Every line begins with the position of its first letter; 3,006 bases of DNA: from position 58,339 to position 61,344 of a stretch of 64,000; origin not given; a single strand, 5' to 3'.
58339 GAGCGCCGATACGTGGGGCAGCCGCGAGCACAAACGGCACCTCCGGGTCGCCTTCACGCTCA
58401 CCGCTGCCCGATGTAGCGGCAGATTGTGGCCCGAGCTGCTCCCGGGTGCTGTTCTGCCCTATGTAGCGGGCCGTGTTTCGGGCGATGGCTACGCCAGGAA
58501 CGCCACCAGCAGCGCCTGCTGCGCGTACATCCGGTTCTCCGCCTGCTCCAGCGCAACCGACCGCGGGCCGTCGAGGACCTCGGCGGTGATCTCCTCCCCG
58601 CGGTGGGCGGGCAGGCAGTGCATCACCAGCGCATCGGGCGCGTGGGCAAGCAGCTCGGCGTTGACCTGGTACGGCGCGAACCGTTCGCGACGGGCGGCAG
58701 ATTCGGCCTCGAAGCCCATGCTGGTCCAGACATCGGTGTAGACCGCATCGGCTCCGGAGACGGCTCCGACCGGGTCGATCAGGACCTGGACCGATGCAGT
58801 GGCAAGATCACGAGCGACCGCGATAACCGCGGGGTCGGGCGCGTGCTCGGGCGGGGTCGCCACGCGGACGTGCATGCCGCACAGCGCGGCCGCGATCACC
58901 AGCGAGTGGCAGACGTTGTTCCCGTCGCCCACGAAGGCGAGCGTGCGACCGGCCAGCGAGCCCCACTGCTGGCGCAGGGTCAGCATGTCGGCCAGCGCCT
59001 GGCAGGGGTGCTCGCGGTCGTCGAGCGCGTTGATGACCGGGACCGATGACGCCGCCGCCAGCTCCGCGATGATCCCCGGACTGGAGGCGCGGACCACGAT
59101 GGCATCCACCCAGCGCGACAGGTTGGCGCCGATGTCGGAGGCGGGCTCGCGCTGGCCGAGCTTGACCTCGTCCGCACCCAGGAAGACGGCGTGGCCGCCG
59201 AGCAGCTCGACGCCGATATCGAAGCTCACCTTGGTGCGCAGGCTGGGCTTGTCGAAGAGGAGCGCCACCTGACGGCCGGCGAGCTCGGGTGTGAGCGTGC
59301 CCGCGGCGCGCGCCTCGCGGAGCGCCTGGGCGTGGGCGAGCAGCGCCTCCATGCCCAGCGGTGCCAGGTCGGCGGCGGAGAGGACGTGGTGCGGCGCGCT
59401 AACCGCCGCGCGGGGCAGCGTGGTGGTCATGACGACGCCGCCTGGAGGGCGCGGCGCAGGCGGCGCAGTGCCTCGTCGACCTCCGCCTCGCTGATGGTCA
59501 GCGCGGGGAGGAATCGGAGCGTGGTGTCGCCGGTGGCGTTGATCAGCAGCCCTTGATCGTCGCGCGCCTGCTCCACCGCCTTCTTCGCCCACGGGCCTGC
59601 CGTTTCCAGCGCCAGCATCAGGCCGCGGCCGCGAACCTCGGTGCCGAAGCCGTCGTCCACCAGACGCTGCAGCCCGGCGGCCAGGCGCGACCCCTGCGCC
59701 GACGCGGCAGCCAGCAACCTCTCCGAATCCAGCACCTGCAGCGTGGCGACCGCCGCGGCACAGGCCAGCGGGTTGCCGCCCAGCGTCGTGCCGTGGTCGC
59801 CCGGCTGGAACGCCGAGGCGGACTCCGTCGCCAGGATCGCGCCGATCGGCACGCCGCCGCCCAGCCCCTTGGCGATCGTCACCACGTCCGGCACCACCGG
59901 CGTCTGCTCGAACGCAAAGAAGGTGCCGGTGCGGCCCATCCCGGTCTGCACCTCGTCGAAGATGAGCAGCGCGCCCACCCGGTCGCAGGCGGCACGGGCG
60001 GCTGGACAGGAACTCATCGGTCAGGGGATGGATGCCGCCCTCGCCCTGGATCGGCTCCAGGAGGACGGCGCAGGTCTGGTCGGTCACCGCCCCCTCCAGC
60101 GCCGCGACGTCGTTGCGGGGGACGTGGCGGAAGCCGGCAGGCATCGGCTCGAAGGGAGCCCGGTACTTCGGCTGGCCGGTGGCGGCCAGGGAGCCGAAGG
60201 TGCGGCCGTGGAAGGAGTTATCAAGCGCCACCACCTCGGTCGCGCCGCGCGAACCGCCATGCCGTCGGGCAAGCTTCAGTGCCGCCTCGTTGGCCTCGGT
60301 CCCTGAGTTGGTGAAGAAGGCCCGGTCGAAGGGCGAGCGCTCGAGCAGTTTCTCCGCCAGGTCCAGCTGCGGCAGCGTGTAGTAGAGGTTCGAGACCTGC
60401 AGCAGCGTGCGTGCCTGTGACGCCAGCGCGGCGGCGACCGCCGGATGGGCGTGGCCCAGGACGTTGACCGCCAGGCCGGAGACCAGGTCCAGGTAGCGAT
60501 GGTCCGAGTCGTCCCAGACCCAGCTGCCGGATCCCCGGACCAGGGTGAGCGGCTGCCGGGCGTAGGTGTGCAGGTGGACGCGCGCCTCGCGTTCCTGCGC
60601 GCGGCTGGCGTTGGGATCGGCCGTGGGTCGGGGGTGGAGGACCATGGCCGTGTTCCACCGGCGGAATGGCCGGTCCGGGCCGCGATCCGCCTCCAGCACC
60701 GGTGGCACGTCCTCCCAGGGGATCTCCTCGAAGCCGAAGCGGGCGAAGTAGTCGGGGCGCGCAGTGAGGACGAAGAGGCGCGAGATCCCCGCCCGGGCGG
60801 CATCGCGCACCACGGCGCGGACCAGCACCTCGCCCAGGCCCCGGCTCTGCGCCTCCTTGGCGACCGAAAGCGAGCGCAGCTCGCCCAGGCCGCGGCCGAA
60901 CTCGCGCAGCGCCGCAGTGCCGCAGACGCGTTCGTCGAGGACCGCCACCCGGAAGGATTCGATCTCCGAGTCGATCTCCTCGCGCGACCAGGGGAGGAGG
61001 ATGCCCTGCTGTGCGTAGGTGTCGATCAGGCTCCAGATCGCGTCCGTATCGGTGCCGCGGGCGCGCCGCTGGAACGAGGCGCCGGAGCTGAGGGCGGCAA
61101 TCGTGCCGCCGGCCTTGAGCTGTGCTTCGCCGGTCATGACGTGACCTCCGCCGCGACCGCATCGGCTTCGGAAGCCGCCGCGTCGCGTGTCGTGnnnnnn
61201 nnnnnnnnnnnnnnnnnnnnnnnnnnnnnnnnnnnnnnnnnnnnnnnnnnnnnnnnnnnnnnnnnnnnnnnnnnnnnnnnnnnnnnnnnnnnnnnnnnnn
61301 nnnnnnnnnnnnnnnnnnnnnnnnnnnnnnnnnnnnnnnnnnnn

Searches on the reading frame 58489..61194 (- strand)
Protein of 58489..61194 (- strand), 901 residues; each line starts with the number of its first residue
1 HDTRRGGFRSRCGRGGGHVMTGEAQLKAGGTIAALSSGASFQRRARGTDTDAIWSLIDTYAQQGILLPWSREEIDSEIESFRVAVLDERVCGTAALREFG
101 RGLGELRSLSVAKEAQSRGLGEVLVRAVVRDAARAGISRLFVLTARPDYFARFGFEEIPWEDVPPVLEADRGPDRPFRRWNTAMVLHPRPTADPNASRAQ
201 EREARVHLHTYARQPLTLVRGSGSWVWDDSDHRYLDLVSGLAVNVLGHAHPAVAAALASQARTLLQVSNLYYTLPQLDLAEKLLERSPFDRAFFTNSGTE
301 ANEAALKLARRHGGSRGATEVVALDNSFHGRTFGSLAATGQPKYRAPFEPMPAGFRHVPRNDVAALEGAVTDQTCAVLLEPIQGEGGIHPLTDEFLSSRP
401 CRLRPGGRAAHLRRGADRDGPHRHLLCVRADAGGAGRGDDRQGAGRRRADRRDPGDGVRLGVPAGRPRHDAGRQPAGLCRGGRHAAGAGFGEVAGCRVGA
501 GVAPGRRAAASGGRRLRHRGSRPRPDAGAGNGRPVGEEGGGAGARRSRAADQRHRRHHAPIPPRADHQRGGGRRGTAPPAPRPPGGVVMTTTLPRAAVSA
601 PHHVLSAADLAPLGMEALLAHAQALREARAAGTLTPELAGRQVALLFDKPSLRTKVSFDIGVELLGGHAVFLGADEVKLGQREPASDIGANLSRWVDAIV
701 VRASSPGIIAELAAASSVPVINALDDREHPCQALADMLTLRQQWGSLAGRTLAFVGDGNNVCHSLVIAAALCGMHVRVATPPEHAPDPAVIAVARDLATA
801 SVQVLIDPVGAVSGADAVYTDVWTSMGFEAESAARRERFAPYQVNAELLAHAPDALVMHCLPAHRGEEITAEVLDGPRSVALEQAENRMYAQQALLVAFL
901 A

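Call 69: search_protein_families(library=pfam, max_evalue=0.00001, proteins=[window:58489-61194:-])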
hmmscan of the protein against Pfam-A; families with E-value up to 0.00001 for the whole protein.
window:58489-61194:- (901 aa): 5 families
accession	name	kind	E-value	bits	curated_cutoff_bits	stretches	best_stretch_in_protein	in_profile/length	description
PF00185.30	OTCace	-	4e-51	173.6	29.4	1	749-898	2-156/157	Aspartate/ornithine carbamoyltransferase, Asp/Orn binding domain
PF00202.27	Aminotran_3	-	8.9e-49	166.7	30.5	1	215-397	10-214/403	Aminotransferase class-III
PF02729.26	OTCace_N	-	2.7e-38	131.8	29.9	1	603-742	2-148/148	Aspartate/ornithine carbamoyltransferase, carbamoyl-P binding domain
PF00583.31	Acetyltransf_1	-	9e-10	39.3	20.7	1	69-155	20-116/116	Acetyltransferase (GNAT) family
PF13508.13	Acetyltransf_7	-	1.8e-08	35.1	27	1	80-157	4-84/84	Acetyltransferase (GNAT) domain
